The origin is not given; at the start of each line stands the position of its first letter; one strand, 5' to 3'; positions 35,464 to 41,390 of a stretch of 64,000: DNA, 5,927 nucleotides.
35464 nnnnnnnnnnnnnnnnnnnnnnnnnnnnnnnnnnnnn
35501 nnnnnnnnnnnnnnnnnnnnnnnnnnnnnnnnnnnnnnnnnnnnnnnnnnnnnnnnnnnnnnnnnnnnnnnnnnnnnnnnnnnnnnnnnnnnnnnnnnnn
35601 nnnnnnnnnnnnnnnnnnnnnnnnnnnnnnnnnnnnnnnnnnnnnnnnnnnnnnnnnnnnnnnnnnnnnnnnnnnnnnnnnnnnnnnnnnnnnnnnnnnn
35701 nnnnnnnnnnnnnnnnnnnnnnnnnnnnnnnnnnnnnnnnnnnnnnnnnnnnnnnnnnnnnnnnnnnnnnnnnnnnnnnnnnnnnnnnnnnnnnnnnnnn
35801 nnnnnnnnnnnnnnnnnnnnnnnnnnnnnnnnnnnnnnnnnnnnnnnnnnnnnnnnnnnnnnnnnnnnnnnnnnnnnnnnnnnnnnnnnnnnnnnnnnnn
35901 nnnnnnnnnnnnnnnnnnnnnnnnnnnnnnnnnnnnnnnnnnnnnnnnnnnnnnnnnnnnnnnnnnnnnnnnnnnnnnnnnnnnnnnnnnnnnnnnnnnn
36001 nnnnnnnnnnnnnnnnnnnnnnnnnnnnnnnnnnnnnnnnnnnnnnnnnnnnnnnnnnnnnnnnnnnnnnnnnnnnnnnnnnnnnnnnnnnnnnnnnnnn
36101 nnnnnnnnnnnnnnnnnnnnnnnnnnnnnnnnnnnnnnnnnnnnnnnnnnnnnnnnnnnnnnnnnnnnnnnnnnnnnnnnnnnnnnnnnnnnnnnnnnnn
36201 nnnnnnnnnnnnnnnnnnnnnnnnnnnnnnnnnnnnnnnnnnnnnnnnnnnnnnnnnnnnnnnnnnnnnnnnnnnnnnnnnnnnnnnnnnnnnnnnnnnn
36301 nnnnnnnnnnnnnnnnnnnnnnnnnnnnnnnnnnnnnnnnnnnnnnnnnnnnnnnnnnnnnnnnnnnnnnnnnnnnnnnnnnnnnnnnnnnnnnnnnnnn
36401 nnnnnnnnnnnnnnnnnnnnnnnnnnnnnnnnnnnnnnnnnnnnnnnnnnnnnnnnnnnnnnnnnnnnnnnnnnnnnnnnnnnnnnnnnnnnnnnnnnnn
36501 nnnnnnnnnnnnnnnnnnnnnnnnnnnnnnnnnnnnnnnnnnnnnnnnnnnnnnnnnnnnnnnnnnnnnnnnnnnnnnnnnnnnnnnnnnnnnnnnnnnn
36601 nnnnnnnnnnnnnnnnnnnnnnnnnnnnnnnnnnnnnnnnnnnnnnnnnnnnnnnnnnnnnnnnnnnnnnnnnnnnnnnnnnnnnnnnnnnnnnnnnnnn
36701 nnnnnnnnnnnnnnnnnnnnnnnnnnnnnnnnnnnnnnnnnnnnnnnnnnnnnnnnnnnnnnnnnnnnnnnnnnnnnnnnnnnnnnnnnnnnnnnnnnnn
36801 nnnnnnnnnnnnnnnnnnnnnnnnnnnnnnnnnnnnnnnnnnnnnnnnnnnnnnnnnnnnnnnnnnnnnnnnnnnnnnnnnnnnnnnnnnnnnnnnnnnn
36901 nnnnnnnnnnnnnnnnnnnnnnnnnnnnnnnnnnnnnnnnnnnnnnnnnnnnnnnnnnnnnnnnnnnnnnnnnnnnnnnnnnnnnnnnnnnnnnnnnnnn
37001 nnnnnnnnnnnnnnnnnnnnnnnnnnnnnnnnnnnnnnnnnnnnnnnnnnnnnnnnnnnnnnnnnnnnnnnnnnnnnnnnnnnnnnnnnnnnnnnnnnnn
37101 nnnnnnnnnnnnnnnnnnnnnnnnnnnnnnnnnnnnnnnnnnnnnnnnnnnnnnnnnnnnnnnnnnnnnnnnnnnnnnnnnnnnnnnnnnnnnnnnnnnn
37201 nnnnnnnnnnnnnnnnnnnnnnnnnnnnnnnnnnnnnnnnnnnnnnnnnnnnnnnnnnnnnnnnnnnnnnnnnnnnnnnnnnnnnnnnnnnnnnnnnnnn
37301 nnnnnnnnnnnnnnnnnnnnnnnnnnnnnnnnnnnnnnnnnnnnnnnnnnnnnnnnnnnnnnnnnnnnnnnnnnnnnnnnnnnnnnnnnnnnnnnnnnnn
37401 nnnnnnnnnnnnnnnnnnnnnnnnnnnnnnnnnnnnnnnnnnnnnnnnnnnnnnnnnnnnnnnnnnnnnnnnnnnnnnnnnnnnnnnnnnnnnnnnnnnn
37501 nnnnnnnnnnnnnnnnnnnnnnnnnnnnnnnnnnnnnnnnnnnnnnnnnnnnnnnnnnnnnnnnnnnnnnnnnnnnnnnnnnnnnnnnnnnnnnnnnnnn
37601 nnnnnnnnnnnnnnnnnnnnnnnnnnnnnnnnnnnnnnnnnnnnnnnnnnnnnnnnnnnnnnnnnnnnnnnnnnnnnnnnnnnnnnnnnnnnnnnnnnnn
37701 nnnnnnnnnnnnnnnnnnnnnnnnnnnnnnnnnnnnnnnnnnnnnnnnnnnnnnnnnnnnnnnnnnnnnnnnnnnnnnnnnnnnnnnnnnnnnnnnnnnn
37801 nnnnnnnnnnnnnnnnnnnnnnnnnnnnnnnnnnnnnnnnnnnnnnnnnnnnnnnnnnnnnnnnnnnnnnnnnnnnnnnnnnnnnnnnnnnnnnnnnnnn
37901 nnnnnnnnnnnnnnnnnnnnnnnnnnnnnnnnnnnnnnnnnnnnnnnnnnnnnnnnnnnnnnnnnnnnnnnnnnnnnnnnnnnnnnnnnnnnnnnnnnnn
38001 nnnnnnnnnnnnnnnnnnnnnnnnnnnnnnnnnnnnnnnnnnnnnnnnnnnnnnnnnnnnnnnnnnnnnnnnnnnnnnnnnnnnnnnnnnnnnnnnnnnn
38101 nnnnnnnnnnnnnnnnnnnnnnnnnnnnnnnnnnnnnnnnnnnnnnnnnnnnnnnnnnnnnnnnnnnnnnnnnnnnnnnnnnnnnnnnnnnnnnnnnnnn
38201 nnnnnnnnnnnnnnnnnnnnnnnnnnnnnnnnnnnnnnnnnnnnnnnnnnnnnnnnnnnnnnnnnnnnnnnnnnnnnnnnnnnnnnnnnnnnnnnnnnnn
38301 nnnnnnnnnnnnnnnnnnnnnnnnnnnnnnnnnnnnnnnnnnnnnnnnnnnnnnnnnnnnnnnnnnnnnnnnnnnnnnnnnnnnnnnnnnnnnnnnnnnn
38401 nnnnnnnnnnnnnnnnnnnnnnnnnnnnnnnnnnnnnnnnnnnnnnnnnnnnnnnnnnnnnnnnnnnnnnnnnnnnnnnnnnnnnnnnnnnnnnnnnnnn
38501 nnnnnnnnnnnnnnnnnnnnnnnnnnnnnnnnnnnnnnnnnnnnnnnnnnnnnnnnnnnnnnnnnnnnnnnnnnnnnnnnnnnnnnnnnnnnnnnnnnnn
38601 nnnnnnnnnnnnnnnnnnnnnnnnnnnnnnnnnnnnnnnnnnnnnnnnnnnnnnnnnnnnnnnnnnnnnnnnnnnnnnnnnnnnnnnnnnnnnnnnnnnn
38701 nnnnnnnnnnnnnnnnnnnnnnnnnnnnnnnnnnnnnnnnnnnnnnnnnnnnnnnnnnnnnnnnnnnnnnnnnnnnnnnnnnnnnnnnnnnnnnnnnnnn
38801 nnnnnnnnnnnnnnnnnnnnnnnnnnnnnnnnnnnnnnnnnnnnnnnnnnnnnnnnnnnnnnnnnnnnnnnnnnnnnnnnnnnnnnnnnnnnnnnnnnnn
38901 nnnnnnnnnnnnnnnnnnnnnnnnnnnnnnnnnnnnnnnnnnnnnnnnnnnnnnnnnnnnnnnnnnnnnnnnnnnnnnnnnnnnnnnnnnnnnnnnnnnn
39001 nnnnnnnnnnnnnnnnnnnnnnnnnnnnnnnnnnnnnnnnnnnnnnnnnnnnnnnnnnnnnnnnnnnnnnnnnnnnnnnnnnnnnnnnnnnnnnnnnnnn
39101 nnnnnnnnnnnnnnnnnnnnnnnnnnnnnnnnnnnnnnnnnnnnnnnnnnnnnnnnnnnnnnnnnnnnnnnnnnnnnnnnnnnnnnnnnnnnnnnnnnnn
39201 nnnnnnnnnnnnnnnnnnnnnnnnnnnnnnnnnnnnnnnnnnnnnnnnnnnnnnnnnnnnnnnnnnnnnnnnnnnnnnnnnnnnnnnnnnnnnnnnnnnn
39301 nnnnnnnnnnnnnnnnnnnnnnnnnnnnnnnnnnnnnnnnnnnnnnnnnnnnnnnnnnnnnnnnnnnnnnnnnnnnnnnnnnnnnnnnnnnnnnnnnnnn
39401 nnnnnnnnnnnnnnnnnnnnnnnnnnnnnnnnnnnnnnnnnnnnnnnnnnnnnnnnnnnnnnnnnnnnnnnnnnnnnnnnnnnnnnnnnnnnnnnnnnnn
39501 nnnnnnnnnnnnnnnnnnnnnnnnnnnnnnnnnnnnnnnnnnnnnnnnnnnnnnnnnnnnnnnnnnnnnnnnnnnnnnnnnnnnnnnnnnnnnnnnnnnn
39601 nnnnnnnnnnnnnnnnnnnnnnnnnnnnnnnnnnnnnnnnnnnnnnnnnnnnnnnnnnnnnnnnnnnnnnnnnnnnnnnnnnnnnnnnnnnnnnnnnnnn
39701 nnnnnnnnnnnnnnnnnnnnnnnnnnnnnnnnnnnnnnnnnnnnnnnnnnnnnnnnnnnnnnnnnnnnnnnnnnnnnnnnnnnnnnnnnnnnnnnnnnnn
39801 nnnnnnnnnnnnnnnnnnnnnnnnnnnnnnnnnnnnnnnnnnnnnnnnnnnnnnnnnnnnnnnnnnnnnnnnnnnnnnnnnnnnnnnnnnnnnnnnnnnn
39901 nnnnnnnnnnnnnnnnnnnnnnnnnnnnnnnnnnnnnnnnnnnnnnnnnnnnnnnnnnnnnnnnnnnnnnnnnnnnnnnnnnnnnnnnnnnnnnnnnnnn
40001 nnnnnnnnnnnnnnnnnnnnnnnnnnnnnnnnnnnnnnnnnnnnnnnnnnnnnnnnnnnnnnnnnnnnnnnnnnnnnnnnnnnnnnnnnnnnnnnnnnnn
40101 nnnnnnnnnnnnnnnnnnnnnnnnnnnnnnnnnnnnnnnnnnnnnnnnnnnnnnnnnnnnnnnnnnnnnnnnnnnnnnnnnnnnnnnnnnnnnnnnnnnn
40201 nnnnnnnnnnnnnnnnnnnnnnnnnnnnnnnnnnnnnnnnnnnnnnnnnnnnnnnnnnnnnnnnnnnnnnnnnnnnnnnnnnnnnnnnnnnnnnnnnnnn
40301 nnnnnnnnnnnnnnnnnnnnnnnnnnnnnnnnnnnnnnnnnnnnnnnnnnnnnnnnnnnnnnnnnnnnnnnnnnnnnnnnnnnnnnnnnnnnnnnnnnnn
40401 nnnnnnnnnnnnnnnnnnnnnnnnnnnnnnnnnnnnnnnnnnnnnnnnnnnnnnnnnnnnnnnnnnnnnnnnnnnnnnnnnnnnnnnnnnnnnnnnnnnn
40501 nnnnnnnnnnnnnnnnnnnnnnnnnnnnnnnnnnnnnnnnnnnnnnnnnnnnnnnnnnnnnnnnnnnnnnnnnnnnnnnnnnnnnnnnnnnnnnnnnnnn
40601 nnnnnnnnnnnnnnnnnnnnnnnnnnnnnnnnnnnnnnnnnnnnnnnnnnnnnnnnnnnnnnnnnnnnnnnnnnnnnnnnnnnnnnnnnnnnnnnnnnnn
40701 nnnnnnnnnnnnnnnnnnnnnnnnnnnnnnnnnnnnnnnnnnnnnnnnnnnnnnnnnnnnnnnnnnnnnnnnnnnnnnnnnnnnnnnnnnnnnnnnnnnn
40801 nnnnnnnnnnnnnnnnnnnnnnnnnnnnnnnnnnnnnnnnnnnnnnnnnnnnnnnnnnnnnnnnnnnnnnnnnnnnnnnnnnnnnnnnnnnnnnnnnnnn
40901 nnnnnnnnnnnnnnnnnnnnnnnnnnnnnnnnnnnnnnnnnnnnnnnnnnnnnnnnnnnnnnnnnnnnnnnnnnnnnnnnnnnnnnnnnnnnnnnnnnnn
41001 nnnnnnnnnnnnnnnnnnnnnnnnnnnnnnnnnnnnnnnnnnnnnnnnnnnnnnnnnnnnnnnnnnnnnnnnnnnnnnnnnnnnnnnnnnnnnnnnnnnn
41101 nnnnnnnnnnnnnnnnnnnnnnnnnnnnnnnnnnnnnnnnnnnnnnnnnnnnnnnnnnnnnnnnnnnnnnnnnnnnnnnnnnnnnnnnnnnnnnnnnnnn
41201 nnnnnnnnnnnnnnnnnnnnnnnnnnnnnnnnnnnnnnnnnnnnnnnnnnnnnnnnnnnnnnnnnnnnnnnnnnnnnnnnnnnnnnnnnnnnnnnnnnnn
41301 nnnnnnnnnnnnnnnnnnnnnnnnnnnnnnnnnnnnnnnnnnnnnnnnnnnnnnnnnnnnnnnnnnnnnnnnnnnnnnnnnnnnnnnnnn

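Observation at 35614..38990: Two tandem sensor-kinase paralogues that lost the phospho-acceptor His and the entire ATPase domain but remain intact ORFs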

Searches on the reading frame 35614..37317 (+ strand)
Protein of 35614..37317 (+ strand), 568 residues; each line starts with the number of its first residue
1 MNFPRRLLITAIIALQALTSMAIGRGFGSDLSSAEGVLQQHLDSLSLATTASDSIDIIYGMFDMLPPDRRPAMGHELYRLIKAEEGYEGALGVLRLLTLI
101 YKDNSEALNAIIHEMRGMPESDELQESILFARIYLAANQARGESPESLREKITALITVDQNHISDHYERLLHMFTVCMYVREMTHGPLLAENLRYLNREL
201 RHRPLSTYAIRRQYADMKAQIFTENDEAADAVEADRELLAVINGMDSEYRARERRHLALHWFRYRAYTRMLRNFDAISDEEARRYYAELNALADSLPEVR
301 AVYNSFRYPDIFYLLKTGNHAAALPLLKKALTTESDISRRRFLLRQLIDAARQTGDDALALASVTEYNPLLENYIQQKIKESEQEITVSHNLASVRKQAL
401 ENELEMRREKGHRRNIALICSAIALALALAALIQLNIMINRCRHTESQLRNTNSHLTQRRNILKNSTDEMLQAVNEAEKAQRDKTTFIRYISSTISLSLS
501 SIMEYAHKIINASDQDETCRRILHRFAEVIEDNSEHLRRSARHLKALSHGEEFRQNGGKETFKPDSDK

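Call 3: search_protein_families(library=pfam, proteins=[window:35614-37317:+], max_evalue=1)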
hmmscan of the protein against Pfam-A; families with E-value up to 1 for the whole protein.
window:35614-37317:+ (568 aa): 4 families
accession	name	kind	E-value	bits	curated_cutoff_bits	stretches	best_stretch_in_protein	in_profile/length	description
PF06103.16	DUF948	-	0.029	15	37.2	1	416-479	1-62/89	Bacterial protein of unknown function (DUF948)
PF06603.16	UpxZ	-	0.062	14.1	21.2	1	496-533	53-90/105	UpxZ family of transcription anti-terminator antagonists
PF17524.7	CnrY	-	0.2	12.5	25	1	372-440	5-74/98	Anti-sigma factor CnrY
PF09716.15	ETRAMP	-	1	9.9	29.1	1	401-440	39-76/81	Malarial early transcribed membrane protein (ETRAMP)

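Call 4: search_protein_families(library=ncbifam, proteins=[window:35614-37317:+], max_evalue=1)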
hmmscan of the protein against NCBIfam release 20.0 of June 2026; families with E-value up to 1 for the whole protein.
window:35614-37317:+ (568 aa): 1 family
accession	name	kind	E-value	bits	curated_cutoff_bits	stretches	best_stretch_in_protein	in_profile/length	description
NF053549.1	FtsL_Actino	equivalog_domain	0.0054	16.6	55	1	422-481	8-67/83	cell division protein FtsL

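Call 28: find_homologous_proteins(query=window:35614-37317:+, max_evalue=0.00001)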
Query window:35614-37317:+ (568 aa): 5 proteins with E <= 0.00001 among 8000 candidates.
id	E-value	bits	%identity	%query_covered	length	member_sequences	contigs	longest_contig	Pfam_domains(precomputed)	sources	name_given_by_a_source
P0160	0.0e+0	1225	99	100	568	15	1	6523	-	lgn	-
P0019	0.0e+0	1085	87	100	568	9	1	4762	-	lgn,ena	-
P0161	3.7e-246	836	70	100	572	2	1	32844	-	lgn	-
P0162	1.9e-146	507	46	96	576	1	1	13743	-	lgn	-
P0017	3.1e-132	460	46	96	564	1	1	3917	-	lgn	-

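Call 30: find_encoding_contigs(protein=P0161, flank=10000, max_places=2)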
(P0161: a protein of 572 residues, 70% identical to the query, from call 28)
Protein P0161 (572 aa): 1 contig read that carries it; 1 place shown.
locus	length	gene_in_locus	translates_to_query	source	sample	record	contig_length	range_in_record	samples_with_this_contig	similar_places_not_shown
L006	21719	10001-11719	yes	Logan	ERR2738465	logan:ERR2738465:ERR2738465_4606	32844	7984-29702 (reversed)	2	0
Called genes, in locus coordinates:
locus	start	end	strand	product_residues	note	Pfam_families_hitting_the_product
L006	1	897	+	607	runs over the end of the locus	PF01541:GIY-YIG, PF27096:UvrC_M, PF22920:UvrC_RNaseH, PF08459:UvrC_RNaseH_dom, PF14520:HHH_5 (weak)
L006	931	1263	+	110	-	PF14898:DUF4491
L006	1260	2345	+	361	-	PF01790:LGT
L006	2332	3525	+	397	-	PF00535:Glycos_transf_2, PF13641:Glyco_tranf_2_3 (weak)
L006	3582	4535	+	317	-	PF13201:PCMD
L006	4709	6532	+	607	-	PF07705:CARDB (weak), PF11551:Omp28 (weak)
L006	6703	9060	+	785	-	PF01751:Toprim, PF01131:Topoisom_bac, PF13368:Toprim_C_rpt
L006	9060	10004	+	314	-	PF00849:PseudoU_synth_2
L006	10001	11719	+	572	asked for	-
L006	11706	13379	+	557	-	-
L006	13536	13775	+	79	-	-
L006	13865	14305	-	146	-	-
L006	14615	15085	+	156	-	PF03449:GreA_GreB_N, PF01272:GreA_GreB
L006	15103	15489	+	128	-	PF11969:DcpS_C, PF01230:HIT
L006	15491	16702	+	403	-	PF02518:HATPase_c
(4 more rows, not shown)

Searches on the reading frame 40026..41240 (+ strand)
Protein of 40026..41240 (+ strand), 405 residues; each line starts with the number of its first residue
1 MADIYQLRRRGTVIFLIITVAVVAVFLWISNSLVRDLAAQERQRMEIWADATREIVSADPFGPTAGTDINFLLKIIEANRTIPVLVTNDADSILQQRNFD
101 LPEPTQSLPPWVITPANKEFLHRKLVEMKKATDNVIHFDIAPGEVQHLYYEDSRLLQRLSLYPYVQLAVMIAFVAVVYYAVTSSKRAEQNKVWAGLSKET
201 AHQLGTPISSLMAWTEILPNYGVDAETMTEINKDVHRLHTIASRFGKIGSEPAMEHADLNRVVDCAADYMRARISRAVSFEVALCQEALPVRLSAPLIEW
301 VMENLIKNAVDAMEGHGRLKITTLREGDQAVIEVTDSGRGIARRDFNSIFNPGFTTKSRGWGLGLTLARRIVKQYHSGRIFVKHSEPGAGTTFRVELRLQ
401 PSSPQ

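Call 3: search_protein_families(library=pfam, proteins=[window:40026-41240:+], max_evalue=1)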
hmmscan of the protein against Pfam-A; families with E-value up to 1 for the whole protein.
window:40026-41240:+ (405 aa): 6 families
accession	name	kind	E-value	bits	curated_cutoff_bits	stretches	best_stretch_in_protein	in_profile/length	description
PF02518.31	HATPase_c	-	1.3e-21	77.6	26.4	1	298-400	6-110/111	Histidine kinase-, DNA gyrase B-, and HSP90-like ATPase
PF13589.12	HATPase_c_3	-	0.0049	17.3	25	1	301-358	6-62/137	Histidine kinase-, DNA gyrase B-, and HSP90-like ATPase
PF14501.12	HATPase_c_5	-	0.0089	16.4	22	1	300-377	8-84/102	GHKL domain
PF13581.12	HATPase_c_2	-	0.016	15.6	27.4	1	304-376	42-113/127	Histidine kinase-like ATPase domain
PF25614.1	PhiKZ_VTX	-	0.036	13.7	27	1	155-221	140-205/303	Bacteriophage PhiKZ vertex-binding protein gp28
PF00512.31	HisKA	-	0.059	13.9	26.9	1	200-241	9-53/66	His Kinase A (phospho-acceptor) domain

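Call 4: search_protein_families(library=ncbifam, proteins=[window:40026-41240:+], max_evalue=1)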
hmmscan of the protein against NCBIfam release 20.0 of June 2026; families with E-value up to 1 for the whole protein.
window:40026-41240:+ (405 aa): 82 families (the best 25 are shown)
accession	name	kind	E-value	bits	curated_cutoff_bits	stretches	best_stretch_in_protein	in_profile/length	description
NF008468.0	PRK11360.1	equivalog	8.7e-38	130.1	646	1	200-402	403-611/616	two-component system sensor histidine kinase AtoS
NF007688.0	PRK10364.1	equivalog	2.9e-26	92.2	479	1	185-398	232-450/460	two-component system sensor histidine kinase ZraS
NF010411.0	PRK13837.1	equivalog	2.1e-24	85.6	647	1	226-401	487-677/828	two-component system VirA-like sensor kinase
NF053867.1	SprKinKinDBac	equivalog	2.7e-23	82.2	775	1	192-398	285-496/500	sporulation kinase KinD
NF046044.1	PnpS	equivalog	3.3e-22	79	400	1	144-397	125-389/390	two-component system histidine kinase PnpS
TIGR02916.1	PEP_his_kin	equivalog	1.5e-20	73.4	300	1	228-397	514-678/679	XrtA/PEP-CTERM system histidine kinase PrsK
NF007004.0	PRK09467.1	equivalog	2.2e-19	69.6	415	1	201-399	240-436/440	two-component system sensor histidine kinase EnvZ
NF038348.1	T2SS_HK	subfamily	6.1e-18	64.6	450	1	297-398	471-572/574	histidine kinase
NF033092.0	HK_WalK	equivalog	8.3e-17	61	725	1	178-397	359-592/594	cell wall metabolism sensor histidine kinase WalK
NF008298.1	PRK11086.1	subfamily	1.4e-16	60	520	1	301-400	427-526/529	DcuS/MalK family sensor histidine kinase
NF046020.1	HisKinCckABruc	equivalog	2.2e-16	58.9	1000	1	274-397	567-705/868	cell cycle histidine kinase CckA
TIGR02966.1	phoR_proteo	equivalog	2.7e-16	59.5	334.2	1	200-396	121-332/333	phosphate regulon sensor histidine kinase PhoR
NF007898.0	PRK10604.1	equivalog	1.2e-15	57.6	478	1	198-397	217-421/433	two-component system sensor histidine kinase RstB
NF052574.1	HisKinEspCMyxo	equivalog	4.9e-15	54.8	1200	1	298-397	531-635/785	serine histidine kinase EspC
NF006800.0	PRK09303.1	equivalog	5.6e-15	55.2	342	1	296-397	271-375/383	histidine kinase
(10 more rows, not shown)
